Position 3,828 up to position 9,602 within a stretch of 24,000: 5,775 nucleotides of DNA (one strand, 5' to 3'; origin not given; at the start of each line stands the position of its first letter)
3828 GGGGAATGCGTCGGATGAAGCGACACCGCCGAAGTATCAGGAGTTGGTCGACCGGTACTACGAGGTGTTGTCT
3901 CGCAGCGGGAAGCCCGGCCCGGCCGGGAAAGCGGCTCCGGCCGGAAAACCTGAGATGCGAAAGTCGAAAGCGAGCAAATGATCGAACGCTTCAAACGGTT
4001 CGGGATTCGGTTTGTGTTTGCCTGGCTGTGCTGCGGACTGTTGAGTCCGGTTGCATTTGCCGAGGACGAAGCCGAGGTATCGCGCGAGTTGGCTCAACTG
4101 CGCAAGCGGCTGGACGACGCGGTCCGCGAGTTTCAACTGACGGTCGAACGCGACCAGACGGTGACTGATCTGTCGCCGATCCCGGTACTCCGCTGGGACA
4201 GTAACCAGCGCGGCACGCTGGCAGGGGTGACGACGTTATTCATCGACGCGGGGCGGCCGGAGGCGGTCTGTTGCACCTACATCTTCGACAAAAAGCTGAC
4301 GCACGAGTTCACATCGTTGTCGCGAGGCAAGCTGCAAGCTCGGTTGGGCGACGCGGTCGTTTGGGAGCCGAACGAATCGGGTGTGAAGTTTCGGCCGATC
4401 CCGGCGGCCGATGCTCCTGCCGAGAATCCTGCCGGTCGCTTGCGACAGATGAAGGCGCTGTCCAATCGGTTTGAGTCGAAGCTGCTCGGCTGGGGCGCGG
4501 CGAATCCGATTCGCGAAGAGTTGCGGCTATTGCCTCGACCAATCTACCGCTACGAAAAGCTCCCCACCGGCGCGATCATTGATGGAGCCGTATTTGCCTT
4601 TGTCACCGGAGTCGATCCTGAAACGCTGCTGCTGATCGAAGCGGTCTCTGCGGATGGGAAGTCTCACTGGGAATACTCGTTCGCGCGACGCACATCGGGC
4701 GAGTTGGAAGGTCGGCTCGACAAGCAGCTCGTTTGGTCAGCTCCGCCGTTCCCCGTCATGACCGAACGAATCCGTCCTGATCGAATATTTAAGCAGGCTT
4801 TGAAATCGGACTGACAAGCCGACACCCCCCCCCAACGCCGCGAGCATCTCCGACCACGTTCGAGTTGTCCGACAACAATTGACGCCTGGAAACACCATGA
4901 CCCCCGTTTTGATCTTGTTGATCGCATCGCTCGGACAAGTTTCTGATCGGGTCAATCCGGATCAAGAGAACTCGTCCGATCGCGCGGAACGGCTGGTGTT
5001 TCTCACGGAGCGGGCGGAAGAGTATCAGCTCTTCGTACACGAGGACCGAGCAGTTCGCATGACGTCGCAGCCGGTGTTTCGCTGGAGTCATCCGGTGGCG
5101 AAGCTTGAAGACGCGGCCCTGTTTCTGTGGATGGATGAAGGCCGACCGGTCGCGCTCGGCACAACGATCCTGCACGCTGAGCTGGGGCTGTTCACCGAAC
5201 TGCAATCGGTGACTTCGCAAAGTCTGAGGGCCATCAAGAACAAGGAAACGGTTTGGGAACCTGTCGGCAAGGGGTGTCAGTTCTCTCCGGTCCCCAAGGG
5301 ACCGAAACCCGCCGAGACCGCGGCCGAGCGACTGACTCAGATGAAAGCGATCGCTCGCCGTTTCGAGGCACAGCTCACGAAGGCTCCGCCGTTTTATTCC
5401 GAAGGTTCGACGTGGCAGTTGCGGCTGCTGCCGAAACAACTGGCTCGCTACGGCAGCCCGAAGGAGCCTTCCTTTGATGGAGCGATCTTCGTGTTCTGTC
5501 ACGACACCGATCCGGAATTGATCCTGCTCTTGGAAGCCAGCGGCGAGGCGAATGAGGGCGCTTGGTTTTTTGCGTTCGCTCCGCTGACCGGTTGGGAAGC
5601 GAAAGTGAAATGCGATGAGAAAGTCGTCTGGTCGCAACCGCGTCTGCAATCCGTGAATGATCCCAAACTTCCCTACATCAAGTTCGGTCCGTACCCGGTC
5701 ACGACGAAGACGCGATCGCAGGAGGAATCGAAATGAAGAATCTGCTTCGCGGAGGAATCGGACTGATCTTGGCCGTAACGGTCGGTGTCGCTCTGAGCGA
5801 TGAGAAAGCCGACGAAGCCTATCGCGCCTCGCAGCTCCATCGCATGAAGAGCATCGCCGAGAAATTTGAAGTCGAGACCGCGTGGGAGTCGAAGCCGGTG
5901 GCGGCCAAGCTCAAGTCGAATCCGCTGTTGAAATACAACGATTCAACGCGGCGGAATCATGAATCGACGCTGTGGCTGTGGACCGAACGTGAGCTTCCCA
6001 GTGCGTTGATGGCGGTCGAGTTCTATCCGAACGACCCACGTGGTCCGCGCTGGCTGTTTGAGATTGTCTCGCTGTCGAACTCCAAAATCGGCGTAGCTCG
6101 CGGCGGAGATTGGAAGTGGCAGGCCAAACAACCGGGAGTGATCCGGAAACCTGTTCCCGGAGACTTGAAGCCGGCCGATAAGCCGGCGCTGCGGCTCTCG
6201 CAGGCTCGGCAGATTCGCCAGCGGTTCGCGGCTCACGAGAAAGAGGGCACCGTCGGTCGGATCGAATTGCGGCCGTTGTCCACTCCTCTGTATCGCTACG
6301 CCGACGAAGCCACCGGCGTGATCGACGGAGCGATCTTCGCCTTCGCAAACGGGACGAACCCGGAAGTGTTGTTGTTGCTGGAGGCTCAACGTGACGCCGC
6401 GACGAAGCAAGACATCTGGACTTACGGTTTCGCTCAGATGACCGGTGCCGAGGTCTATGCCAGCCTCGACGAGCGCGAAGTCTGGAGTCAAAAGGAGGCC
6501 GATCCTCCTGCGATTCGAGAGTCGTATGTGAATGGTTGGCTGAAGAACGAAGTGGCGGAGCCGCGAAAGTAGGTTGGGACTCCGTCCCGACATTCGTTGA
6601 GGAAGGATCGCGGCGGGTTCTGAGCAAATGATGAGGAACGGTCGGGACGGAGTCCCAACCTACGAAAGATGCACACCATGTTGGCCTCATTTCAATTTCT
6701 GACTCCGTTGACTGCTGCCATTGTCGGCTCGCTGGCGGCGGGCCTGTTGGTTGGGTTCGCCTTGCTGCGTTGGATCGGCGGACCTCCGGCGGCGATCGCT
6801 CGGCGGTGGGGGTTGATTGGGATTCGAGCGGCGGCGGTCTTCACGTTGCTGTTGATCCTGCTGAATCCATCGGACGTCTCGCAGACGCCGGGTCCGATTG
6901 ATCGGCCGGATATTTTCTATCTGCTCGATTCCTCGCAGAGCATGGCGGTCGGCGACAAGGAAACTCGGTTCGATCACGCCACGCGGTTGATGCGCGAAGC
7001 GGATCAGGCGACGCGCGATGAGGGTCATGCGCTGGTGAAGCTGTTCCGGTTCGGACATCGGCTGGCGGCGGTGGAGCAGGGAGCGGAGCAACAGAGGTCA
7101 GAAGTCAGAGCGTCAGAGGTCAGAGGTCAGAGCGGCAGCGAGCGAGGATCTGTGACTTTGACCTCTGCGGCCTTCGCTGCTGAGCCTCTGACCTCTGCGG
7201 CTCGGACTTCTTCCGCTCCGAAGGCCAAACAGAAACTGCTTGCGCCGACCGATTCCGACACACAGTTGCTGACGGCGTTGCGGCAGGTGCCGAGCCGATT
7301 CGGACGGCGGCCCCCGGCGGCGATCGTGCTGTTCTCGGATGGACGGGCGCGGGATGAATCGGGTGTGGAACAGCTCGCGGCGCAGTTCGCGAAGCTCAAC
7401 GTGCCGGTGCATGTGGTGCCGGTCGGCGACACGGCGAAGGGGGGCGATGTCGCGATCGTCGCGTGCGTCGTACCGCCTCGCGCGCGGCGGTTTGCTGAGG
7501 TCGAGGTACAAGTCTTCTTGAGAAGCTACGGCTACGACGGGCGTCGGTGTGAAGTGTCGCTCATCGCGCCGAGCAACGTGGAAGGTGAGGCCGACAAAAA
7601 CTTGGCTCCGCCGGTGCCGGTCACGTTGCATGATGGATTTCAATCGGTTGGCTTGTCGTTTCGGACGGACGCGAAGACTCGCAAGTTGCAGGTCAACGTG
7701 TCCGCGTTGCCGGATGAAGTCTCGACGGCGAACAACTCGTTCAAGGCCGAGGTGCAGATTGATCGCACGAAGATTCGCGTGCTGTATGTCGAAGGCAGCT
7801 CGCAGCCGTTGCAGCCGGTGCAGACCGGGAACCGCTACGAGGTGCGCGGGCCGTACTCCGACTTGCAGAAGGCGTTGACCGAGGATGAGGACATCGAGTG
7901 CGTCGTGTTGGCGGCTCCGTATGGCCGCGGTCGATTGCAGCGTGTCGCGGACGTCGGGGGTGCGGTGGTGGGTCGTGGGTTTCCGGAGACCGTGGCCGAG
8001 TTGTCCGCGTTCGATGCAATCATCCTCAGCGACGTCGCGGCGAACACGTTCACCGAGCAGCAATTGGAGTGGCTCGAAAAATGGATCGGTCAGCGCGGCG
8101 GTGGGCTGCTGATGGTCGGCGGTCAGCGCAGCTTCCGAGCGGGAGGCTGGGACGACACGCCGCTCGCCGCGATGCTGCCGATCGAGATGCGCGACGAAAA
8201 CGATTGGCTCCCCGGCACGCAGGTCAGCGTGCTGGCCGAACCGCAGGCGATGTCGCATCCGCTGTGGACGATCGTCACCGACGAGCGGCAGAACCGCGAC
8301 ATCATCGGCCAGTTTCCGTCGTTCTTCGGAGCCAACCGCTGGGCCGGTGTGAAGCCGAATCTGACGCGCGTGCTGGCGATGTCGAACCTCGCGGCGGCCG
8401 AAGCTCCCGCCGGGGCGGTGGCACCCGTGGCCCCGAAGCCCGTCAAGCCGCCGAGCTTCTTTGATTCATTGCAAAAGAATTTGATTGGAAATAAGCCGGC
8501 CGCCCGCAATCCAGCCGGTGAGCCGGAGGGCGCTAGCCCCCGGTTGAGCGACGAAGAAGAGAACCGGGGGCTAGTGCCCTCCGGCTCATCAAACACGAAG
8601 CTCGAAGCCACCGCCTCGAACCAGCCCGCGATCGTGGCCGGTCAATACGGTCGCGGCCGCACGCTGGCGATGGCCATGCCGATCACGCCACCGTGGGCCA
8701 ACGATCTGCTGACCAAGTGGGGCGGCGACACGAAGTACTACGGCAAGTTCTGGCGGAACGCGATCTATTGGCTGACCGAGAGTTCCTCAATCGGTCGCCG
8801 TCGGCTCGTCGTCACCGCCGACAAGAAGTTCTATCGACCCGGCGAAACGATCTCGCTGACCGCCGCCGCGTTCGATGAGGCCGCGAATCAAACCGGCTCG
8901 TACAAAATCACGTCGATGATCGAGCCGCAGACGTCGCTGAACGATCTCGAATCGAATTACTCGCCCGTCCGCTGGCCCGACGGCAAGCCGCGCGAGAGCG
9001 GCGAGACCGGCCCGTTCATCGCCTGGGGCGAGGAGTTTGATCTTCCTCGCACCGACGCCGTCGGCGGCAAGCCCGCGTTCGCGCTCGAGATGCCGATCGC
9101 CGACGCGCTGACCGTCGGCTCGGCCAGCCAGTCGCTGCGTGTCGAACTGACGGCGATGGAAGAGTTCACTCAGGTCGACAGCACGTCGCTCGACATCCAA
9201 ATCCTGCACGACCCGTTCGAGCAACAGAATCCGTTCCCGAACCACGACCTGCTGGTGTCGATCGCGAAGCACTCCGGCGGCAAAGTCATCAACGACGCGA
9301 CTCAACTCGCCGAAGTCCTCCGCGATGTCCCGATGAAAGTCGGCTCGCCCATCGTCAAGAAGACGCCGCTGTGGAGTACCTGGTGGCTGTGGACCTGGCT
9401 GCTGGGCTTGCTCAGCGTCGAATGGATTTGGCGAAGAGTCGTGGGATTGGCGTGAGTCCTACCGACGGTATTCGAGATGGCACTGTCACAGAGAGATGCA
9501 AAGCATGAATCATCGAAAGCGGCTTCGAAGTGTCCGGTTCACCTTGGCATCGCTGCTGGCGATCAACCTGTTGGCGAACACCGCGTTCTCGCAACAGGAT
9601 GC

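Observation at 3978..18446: Twelve-copy co-directional array of an unrecognised ~280-aa secreted protein family occupying about 10 kb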

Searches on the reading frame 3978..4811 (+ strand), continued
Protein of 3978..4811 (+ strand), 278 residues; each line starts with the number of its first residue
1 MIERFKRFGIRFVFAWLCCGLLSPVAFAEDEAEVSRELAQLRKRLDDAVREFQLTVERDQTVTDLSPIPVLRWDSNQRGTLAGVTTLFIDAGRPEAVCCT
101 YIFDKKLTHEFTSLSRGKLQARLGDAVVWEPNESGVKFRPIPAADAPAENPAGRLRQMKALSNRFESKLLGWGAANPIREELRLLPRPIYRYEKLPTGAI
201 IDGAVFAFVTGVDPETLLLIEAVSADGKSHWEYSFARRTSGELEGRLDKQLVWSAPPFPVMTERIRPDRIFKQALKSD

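Call 50: search_protein_families(library=pfam, proteins=[P0272, P0268, L013:6969-8051:+, L034:225-764:-], max_evalue=0.05)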
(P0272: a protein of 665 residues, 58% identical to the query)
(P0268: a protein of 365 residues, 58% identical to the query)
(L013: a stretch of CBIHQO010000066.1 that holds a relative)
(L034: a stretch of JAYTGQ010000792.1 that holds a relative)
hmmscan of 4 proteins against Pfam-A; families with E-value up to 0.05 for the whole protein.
P0272 (665 aa): 6 families
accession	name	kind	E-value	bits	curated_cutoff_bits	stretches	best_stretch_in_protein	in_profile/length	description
PF00069.31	Pkinase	-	7.3e-47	160.4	31.7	1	109-358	1-254/263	Protein kinase domain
PF07714.23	PK_Tyr_Ser-Thr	-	1.5e-31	110.1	23.1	1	114-355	6-248/258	Protein tyrosine and serine/threonine kinase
PF17667.7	Pkinase_fungal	-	1.5e-05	24.3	24.1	1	204-302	286-386/387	Fungal protein kinase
PF13490.11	zf-HC2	-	1.6e-05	25.4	22.2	1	10-38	7-35/35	Putative zinc-finger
PF03109.22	ABC1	-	5.7e-05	22.8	22.9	1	183-260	144-219/244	ABC1 atypical kinase-like domain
PF01636.29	APH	-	0.00039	20.7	23.2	0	149-223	31-107/239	Phosphotransferase enzyme family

P0268 (365 aa): 1 family
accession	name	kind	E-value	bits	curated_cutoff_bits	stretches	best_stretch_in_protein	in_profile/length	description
PF09292.15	Neil1-DNA_bind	-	0.024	14.8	25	0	212-226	22-36/39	Endonuclease VIII-like 1, DNA bind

L013:6969-8051:+ (361 aa): 0 families

L034:225-764:- (180 aa): 0 families

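Call 68: search_protein_families(library=pfam, proteins=[L004:1-1149:+, L004:1070-3082:+, L004:3185-5449:+, L042:18274-20277:-, L042:16641-18497:-, L043:17283-18740:-, L043:19521-20255:-, L043:20259-20846:-, L042:20281-20691:-], max_evalue=0.001)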
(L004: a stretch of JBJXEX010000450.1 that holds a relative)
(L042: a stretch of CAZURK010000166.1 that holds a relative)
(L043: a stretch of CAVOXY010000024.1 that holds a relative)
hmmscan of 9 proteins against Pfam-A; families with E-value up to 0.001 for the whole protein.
L004:1-1149:+ (383 aa): 0 families

L004:1070-3082:+ (671 aa): 1 family
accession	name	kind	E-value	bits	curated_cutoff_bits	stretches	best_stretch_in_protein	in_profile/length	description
PF13231.12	PMT_2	-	2.4e-06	28.3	26.1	1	174-271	36-132/160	Dolichyl-phosphate-mannose-protein mannosyltransferase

L004:3185-5449:+ (755 aa): 2 families
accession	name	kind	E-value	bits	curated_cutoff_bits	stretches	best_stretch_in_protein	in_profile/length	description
PF07584.16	BatA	-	7.8e-17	61.9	25.9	1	24-100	1-77/77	Aerotolerance regulator N-terminal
PF13519.12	VWA_2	-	0.0005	21.1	27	0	114-229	1-105/107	von Willebrand factor type A domain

L042:18274-20277:- (668 aa): 3 families
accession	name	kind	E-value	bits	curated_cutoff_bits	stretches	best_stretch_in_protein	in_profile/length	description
PF07584.16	BatA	-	3.8e-17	62.9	25.9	1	5-80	1-77/77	Aerotolerance regulator N-terminal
PF13519.12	VWA_2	-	2.1e-05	25.5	27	1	94-200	1-105/107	von Willebrand factor type A domain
PF14258.12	DUF4350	-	7.1e-05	23.6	30.4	1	394-529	38-159/181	Domain of unknown function (DUF4350)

L042:16641-18497:- (619 aa): 1 family
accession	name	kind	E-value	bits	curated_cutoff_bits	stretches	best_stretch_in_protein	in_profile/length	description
PF13779.11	DUF4175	-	3.1e-08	32.6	27.3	1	375-551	184-338/825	Domain of unknown function (DUF4175)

L043:17283-18740:- (486 aa): 2 families
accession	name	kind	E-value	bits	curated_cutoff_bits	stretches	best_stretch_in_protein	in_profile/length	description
PF14258.12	DUF4350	-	2.5e-07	31.6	30.4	1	206-347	31-159/181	Domain of unknown function (DUF4350)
PF08532.16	Glyco_hydro_42M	-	9.6e-06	25.7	25.8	1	212-353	57-192/207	Beta-galactosidase trimerisation domain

L043:19521-20255:- (245 aa): 1 family
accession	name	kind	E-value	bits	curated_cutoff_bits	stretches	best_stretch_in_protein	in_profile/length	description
PF01882.25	DUF58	-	1.3e-22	80.5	23.4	1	72-162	1-91/216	Protein of unknown function DUF58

L043:20259-20846:- (196 aa): 2 families
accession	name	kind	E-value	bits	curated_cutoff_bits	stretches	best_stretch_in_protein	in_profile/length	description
PF07726.17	AAA_3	-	5.8e-17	62.3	27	1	1-44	88-131/131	ATPase family associated with various cellular activities (AAA)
PF17863.7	AAA_lid_2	-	7.4e-17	61.3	22.7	1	118-186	5-73/74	AAA lid domain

L042:20281-20691:- (137 aa): 1 family
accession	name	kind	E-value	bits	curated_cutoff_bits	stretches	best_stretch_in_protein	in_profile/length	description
PF01882.25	DUF58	-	1.8e-15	57.2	23.4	1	4-99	118-214/216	Protein of unknown function DUF58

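Call 85: find_related_loci(query=A5, collection=metagenome_contigs, flank=8000)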
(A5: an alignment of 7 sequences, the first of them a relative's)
Query A5 (701 aa) in metagenome_contigs; peptide patterns used: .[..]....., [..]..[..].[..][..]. (x = any residue, [..] = any of these).
600 stretches matched a pattern (row limit reached: there are more); 490 encode a relative of the query (tblastn E <= 1e-3); the best 80 are kept; 80 distinct loci.
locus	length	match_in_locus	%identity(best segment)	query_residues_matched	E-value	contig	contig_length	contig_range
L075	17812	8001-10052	51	5-675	0e+0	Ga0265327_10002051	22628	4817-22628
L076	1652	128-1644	56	4-510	7e-136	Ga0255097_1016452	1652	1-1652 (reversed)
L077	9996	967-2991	39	4-680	9e-124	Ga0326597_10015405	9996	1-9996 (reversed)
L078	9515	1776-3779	37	5-667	5e-115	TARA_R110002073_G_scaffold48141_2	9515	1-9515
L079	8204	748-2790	35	5-666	6e-110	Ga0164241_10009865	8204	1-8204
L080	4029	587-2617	36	5-670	2e-111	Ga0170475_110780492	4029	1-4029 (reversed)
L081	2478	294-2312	36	5-677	2e-112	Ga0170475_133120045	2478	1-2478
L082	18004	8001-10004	37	5-665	2e-105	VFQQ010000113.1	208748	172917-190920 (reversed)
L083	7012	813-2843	36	5-670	1e-104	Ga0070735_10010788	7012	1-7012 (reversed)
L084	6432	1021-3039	36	5-677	2e-102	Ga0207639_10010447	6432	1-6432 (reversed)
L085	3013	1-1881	36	26-666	5e-105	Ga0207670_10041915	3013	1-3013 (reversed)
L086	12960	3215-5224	37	5-681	3e-100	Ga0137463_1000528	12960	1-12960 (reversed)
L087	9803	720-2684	33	5-668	1e-96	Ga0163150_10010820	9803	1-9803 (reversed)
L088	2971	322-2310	36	2-666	4e-94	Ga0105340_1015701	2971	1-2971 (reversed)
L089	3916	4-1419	40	197-666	1e-92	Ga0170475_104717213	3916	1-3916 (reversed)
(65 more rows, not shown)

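Call 88: search_solved_structures(query=A6, max_evalue=10, show_alignments=2)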
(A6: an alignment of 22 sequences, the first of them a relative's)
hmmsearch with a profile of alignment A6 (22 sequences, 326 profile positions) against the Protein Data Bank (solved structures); distinct sequences matched with E-value up to 10: 3.
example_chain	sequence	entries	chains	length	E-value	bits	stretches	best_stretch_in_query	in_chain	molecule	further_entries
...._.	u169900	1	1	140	0.041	16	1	81-143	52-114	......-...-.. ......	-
6w8s_A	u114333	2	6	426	0.092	14.9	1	46-137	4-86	Metacaspase-4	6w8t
6w8r_A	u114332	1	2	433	0.094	14.8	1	46-137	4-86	Metacaspase-4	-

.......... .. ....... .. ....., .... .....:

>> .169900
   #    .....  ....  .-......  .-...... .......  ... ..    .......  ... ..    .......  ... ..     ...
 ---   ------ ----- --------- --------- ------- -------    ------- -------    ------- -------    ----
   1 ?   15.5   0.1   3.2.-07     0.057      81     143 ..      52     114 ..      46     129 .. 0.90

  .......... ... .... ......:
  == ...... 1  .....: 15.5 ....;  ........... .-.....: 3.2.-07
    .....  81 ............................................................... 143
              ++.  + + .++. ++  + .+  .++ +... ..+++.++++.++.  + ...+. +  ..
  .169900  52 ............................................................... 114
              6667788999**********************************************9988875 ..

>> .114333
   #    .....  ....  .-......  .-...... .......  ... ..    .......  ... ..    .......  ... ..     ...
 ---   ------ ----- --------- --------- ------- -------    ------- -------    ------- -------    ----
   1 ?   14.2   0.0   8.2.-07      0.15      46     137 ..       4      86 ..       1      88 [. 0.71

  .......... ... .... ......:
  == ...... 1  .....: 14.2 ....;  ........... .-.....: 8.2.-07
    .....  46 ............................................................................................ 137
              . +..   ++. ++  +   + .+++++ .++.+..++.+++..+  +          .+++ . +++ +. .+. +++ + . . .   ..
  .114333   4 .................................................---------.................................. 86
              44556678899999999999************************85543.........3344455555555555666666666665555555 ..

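Call 89: search_protein_families(library=pfam, alignment_id=A6, max_evalue=5)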
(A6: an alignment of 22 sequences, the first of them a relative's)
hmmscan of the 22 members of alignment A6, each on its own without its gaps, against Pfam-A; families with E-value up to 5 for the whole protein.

A. member 1, L013:7053-8051:+ (333 aa): 5 families
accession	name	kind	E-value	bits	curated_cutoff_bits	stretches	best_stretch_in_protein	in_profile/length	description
PF06420.17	Mgm101p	-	0.12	12.3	27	1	214-251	11-48/170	Mitochondrial genome maintenance MGM101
PF02875.26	Mur_ligase_C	-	0.16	13.2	28.4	1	51-137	35-120/127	Mur ligase, glutamate ligase domain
PF00404.24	Dockerin_1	-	0.36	11.5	22.9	2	235-283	3-47/57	Dockerin type I domain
PF13202.12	EF-hand_5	-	0.61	10.1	25.9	1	232-244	6-18/25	EF hand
PF00036.39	EF-hand_1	-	3.1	8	25.4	1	232-244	7-19/29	EF hand domain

B. families by the number of members that match (of 22 scanned): 13 families
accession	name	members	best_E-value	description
PF13202.12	EF-hand_5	8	0.14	EF hand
PF01650.23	Peptidase_C13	6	1.8e-05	Peptidase C13 family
PF00404.24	Dockerin_1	6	0.0018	Dockerin type I domain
PF13833.12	EF-hand_8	6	0.012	EF-hand domain pair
PF00036.39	EF-hand_1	6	0.15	EF hand domain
PF02875.26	Mur_ligase_C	4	0.00087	Mur ligase, glutamate ligase domain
PF13405.12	EF-hand_6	4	0.17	EF-hand domain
PF21965.2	SAMP2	1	0.018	Small archaeal modifier protein 2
PF20706.3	GT4-conflict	1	0.046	Family 4 Glycosyltransferase in conflict systems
PF06420.17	Mgm101p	1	0.12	Mitochondrial genome maintenance MGM101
PF24596.1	DUF7620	1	0.12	Family of unknown function (DUF7620)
PF05741.18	zf-nanos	1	0.13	Nanos RNA binding domain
PF24546.1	Ig_TPPC8_4th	1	0.24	TPPC8 fourth Ig-like domain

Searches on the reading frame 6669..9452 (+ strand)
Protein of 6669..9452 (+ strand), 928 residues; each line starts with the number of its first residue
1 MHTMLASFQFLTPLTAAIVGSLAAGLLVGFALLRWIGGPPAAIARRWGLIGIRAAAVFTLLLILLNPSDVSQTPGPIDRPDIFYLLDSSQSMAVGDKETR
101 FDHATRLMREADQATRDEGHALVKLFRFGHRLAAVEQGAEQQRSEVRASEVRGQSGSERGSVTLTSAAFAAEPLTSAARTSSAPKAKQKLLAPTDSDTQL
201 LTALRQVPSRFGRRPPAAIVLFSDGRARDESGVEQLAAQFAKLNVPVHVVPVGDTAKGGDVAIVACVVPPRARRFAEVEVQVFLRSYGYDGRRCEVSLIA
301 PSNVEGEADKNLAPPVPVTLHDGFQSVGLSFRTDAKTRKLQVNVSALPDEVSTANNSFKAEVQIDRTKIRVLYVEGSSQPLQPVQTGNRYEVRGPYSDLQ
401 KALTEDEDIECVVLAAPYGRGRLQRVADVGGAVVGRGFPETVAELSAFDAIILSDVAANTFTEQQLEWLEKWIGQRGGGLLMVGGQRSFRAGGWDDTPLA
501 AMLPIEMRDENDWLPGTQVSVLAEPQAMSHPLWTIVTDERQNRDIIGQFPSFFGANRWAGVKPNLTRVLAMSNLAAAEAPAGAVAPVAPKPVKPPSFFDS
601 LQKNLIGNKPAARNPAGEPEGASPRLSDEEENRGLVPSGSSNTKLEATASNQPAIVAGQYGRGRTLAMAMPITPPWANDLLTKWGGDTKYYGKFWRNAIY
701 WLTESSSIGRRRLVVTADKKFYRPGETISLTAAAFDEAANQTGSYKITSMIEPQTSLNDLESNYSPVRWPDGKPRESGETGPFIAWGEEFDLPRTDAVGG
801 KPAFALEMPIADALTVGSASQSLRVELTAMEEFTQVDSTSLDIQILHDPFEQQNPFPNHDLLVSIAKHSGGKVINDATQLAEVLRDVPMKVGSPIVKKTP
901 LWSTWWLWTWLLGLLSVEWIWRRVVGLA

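Call 5: search_protein_families(library=pfam, proteins=[window:6669-9452:+], max_evalue=0.1)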
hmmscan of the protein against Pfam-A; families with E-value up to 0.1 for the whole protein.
window:6669-9452:+ (928 aa): 4 families
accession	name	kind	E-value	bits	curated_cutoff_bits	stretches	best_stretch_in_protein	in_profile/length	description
PF07090.17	GATase1_like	-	9.6e-19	68.4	27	2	434-533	53-166/247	Putative glutamine amidotransferase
PF13519.12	VWA_2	-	2.1e-05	25.6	27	1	84-147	3-63/107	von Willebrand factor type A domain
PF00092.34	VWA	-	0.00091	19.9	23.8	1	194-256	79-143/174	von Willebrand factor type A domain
PF01835.25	MG2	-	0.0054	17.5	32.8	1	713-750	2-39/96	MG2 domain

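Call 82: find_encoding_contigs(protein=window:6669-9452:+, flank=10000, max_places=4)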
Protein window:6669-9452:+ (928 aa): no gene with exactly this product is on record in the collection.
